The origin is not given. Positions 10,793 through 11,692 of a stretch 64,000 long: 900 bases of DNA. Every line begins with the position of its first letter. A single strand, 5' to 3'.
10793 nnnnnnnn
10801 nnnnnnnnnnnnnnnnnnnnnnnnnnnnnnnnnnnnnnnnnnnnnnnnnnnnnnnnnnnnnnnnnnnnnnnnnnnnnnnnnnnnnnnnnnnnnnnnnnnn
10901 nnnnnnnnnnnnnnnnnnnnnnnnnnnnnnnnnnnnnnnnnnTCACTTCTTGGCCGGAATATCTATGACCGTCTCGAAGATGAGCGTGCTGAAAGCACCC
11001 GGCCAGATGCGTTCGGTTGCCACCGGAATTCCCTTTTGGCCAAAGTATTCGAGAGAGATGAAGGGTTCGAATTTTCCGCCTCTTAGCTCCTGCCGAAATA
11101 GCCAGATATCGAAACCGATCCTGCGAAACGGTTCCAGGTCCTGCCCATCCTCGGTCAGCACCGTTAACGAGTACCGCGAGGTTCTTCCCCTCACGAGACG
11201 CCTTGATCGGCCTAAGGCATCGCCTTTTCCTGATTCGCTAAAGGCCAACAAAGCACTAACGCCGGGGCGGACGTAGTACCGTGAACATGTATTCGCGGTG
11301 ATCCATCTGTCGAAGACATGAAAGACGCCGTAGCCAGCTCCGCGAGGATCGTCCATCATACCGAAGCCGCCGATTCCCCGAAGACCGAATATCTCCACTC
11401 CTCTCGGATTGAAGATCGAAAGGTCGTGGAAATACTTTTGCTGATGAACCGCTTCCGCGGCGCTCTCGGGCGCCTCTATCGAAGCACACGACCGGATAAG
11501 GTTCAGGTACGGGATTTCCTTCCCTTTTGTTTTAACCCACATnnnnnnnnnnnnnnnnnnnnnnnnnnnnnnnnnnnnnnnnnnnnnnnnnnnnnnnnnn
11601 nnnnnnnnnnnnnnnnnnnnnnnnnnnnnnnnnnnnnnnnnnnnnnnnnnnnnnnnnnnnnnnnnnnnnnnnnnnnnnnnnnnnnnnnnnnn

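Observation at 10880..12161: Second GC-rich two-gene islet (166 aa wHTH-like plus 199 aa unknown) between rpsL and an M50 protease, each gene with its own terminator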

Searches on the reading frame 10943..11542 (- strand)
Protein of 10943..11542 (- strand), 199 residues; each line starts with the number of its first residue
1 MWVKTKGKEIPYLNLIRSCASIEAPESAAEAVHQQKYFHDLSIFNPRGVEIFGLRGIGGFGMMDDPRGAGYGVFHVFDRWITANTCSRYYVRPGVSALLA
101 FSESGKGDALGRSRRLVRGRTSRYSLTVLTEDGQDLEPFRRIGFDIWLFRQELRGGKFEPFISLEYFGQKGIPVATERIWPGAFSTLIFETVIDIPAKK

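Call 5: search_protein_families(library=pfam, proteins=[window:10943-11542:-], max_evalue=1)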
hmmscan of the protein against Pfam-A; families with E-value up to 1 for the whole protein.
window:10943-11542:- (199 aa): 1 family
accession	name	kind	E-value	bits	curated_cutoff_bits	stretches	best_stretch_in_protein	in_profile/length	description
PF24315.1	DUF7489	-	0.14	12.4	27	1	108-136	9-37/65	Domain of unknown function (DUF7489)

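Call 11: search_protein_families(library=ncbifam, proteins=[window:10943-11542:-], max_evalue=1)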
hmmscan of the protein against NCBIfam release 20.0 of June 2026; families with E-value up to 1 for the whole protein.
window:10943-11542:- (199 aa): 0 families
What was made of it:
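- No family hits (calls 5, 11).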

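Call 12: search_protein_families(library=padloc, proteins=[window:10943-11542:-], max_evalue=1)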
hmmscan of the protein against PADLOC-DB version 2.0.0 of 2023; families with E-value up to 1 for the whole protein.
window:10943-11542:- (199 aa): 0 families

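Call 15: find_homologous_proteins(query=window:10943-11542:-)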
Query window:10943-11542:- (199 aa): 1 proteins with E <= 0.001 among 292 candidates.
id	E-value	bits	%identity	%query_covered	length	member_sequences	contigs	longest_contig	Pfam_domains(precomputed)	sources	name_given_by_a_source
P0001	6.8e-131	452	99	100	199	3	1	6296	-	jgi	-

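Call 18: find_encoding_contigs(protein=P0001, flank=10000)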
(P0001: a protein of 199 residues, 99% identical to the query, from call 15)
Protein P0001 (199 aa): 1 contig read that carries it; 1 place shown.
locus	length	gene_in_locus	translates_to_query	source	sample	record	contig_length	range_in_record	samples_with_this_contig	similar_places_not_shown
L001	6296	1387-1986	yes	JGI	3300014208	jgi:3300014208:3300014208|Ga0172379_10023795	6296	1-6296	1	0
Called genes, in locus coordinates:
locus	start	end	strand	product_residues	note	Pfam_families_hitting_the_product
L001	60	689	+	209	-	PF02163:Peptidase_M50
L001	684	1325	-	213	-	-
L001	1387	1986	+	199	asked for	-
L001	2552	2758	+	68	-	PF00164:Ribosom_S12_S23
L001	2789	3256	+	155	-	PF00177:Ribosomal_S7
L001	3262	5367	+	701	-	PF00009:GTP_EFTU, PF22042:EF-G_D2, PF03144:GTP_EFTU_D2, PF14492:EFG_III, PF16658:RF3_C (weak), PF03764:EFG_IV, PF00679:EFG_C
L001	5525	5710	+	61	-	-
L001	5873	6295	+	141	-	?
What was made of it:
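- The JGI caller annotated the antisense 213-aa ORF instead of ORF-A (call 18).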

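Call 23: search_protein_families(library=phrogs, proteins=[window:10943-11542:-], max_evalue=1)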
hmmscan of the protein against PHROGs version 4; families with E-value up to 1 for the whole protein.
window:10943-11542:- (199 aa): 0 families

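Call 24: search_dna_similar(query=window:10943-11542:-, collection=plasmids, mode=protein, max_evalue=1)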
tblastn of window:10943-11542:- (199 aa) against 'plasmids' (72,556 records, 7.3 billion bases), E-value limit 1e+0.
No match.

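Call 34: predict_structure(protein=window:10943-11542:-)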
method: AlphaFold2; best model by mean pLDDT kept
length: 199 residues; sequences in the alignment: 1
mean_pLDDT: 36.3   pTM: 0.28
mean pLDDT of the five models: 36.3, 34.2, 31.7, 30.0, 29.6
residues with pLDDT >= 90: 0; 70-90: 0; 50-70: 13; < 50: 186
segments of 3 or more residues with pLDDT < 50: 1-152, 159-161, 163-174, 181-199
pLDDT, mean of each block of 10 residues (from residue 1): 26 35 35 31 33 30 29 32 37 38 33 28 41 41 40 54 46 50 35 32
secondary structure, 60 per line:
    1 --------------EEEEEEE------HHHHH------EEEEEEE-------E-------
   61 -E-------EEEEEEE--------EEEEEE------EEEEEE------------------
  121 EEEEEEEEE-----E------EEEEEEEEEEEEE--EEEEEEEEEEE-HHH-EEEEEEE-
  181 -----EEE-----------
elements in order: E15-21 H28-32 E39-45 E70-76 E85-90 E97-102 E121-129 E142-154 E157-167 E173-179 E186-188

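Call 38: search_solved_structures(query=window:10943-11542:-, max_evalue=10, show_alignments=2)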
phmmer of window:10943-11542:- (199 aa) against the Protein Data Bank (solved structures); distinct sequences matched with E-value up to 10: 3.
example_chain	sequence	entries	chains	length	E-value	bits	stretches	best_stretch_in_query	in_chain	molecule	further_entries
5bnc_A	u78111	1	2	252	0.069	15.8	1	28-75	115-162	heme binding protein MSMEG_6519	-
9c68_A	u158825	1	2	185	1.4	11.5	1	4-92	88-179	Adenosine deaminase domain-containing protein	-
7zal_AAA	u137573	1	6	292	2.7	10.6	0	149-191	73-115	Crov539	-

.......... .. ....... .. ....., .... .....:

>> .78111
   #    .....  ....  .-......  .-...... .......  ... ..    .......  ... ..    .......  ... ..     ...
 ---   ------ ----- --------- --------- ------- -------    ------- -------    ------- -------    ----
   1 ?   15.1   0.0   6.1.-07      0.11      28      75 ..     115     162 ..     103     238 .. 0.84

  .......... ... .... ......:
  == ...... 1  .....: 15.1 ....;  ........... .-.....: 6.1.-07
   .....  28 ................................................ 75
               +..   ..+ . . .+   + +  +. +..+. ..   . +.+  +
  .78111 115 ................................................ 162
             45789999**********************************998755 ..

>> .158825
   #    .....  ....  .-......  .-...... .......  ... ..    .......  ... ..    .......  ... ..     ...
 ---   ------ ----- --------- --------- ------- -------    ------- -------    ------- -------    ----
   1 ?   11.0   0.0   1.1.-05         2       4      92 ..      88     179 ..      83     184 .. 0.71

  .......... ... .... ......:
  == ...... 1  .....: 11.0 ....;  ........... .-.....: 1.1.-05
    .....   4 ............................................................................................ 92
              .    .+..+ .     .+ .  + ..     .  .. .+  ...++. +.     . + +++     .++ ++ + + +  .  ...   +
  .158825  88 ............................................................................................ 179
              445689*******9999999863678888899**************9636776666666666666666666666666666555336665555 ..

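Call 54: find_related_loci(query=window:10943-11542:-, collection=viral_contigs, flank=8000)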
Query window:10943-11542:- (199 aa) in viral_contigs; peptide patterns used: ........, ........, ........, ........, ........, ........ (x = any residue, [..] = any of these).
6 stretches matched a pattern, but none encodes a relative of the query by tblastn (E <= 1e-3).

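Call 59: search_protein_representatives(protein=window:10943-11542:-)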
Query: 199 residues. Proteins with E-value up to 0.001 (for the whole library): 5; up to 1e-10: 1; up to 1e-30: 1. The best 5 are listed.
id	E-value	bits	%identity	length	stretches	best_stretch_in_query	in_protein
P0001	2.2e-131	451.8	99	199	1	1-199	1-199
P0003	5.0e-09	52.2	25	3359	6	77-157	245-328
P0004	2.3e-06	43.5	32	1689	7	104-154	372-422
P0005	1.4e-05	40.9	24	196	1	13-195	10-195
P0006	6.0e-04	35.6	32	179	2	38-100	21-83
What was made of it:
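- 10943..11542 (-): ORF-B, 199 aa, a tandem duplication of a ~75-aa beta-rich module. Homologues P0005 (E = 1.4e-5) and P0006 (E = 6e-4) were found in a library of 1.84 billion representative proteins (call 59).
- Checked: ORF-B is supported by protein-level homologues (call 59).
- Tried and rejected: Giant repeat proteins P0003 and P0004 (call 59) were treated as repeat-inflated matches. Only the exhaustive search found the ORF-B family (call 59).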

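Call 62: find_homologous_proteins(query=A3, max_evalue=0.01)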
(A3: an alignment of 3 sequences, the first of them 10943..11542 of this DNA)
Query A3 (3 sequences) (199 aa, profile of the alignment): 3 proteins with E <= 0.01 among 2914 candidates.
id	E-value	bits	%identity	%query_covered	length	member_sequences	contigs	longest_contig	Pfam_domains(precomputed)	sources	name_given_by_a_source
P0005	1.1e-92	327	24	86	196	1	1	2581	-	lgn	-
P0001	3.4e-82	293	99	100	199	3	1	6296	-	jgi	-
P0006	3.3e-78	280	25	85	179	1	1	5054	-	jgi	jgi:hypothetical protein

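Call 63: find_encoding_contigs(protein=P0005, flank=10000)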
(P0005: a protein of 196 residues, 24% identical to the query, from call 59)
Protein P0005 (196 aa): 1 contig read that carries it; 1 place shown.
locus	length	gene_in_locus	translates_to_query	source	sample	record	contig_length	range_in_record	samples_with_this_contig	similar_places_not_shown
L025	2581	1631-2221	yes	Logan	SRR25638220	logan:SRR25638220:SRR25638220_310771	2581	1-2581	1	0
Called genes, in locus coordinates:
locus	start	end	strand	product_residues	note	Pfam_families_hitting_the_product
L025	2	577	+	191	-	?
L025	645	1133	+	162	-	-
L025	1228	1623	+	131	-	-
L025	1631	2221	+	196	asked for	-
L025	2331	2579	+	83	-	?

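Call 64: find_encoding_contigs(protein=P0006, flank=10000)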
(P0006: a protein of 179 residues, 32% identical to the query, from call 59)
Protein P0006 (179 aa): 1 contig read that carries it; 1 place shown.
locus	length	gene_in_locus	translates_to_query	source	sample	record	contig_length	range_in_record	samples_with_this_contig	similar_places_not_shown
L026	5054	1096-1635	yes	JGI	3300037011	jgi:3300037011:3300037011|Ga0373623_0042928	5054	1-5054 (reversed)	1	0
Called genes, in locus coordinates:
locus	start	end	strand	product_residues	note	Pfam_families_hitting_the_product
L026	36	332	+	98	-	-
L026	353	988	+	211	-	PF02163:Peptidase_M50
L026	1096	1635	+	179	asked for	-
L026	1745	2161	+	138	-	PF00164:Ribosom_S12_S23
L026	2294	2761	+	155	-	PF00177:Ribosomal_S7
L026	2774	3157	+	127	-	-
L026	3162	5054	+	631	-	?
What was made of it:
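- ORF-B homologues occur without ORF-A in L026 (call 64).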

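Call 71: search_protein_families(library=pfam, proteins=[L025:645-1133:+, P0005, L026:1063-1635:+, L025:1228-1623:+], max_evalue=1)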
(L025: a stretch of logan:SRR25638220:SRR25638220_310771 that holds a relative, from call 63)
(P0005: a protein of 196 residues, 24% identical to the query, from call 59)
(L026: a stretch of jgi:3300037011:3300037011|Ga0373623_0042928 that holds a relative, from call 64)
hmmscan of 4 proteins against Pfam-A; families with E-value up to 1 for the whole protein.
L025:645-1133:+ (162 aa): 2 families
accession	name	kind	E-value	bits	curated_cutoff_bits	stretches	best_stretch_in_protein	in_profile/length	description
PF05066.19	HARE-HTH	-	0.13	13.1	25.9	0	86-111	4-29/71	HB1, ASXL, restriction endonuclease HTH domain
PF09339.16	HTH_IclR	-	0.23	11.7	22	0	120-138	32-50/52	IclR helix-turn-helix domain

P0005 (196 aa): 0 families

L026:1063-1635:+ (190 aa): 1 family
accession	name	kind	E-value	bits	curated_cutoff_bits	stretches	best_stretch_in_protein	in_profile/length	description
PF09450.16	DUF2019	-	0.19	12.2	23.3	1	71-134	17-82/105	Domain of unknown function (DUF2019)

L025:1228-1623:+ (131 aa): 0 families

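Call 72: search_protein_families(library=padloc, proteins=[L025:645-1133:+, P0005, L026:1063-1635:+, L025:1228-1623:+], max_evalue=1)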
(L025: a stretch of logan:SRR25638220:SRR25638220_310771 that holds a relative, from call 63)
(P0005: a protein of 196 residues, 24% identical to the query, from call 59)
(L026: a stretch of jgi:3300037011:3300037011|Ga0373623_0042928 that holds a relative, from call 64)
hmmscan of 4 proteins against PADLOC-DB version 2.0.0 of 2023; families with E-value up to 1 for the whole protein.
L025:645-1133:+ (162 aa): 10 families
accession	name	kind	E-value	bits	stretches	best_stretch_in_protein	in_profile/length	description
PDLC02267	AbiEi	-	6.2e-06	23.8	1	18-77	7-65/252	AbiEi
PDLC02232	AbiEi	-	9.3e-06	23.6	1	16-83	5-72/177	AbiEi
PDLC02283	AbiEi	-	0.00042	18.1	1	49-93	32-76/201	AbiEi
PDLC02226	AbiEi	-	0.00061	17.7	1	30-95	18-79/202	AbiEi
PDLC02242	AbiEi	-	0.0027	15.4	1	21-72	7-54/207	AbiEi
PDLC02265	AbiEi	-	0.0033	15.2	1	49-91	29-71/198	AbiEi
PDLC02231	AbiEi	-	0.028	12.2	1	54-80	38-64/280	AbiEi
PDLC02241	AbiEi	-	0.034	11.9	1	30-89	13-66/199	AbiEi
PDLC02287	AbiEi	-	0.045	11.3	1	30-84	11-64/253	AbiEi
PDLC02269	AbiEi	-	0.052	10.9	1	30-84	11-64/251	AbiEi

P0005 (196 aa): 0 families

L026:1063-1635:+ (190 aa): 0 families

L025:1228-1623:+ (131 aa): 0 families
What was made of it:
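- No PADLOC hit for any member of the B family (calls 12, 72).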

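Call 75: search_solved_structures(query=A3, max_evalue=10, show_alignments=2)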
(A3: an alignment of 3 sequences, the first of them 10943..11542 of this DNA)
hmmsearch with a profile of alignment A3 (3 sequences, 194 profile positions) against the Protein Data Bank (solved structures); distinct sequences matched with E-value up to 10: 4.
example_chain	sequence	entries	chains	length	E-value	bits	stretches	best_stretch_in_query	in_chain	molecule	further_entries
4p3y_B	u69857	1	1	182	0.0099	18.5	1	38-112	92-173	Thiol:disulfide interchange protein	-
1byr_A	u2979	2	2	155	0.26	13.9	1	118-192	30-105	PROTEIN (ENDONUCLEASE)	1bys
7jrm_A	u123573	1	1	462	0.76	12.4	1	20-73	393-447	F5/8 type C domain protein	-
7jrl_A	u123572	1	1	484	0.82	12.2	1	20-73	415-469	F5/8 type C domain protein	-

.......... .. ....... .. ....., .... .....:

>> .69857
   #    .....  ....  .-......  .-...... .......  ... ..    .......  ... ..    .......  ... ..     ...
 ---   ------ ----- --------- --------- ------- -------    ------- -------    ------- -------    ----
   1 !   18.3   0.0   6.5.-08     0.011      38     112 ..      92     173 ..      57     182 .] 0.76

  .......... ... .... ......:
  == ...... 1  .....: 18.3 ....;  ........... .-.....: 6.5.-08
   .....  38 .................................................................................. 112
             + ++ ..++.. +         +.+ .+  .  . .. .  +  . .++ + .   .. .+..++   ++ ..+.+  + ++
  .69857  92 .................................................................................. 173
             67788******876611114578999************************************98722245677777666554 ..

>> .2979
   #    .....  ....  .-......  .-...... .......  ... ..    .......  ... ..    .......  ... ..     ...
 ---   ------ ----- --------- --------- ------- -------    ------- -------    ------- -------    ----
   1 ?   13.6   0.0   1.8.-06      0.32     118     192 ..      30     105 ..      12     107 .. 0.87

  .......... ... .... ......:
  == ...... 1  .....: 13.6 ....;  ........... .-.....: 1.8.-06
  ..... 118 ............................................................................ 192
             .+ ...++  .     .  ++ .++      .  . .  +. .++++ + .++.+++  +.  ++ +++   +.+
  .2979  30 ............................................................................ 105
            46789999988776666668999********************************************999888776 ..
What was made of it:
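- Tried and rejected: A weak PDB hit of ORF-B to a PNPOx-like haem-binding protein (5bnc, E = 0.069) was rejected: it covers 48 residues at the wrong end of that fold, and it was not among the hits when the profile of alignment A3 was searched (call 75). The profile search's best PDB hit for the ORF-B family, 4p3y_B (a thiol:disulfide interchange protein, E = 0.0099 over 75 profile positions; call 75), was treated as not credible and not followed up.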
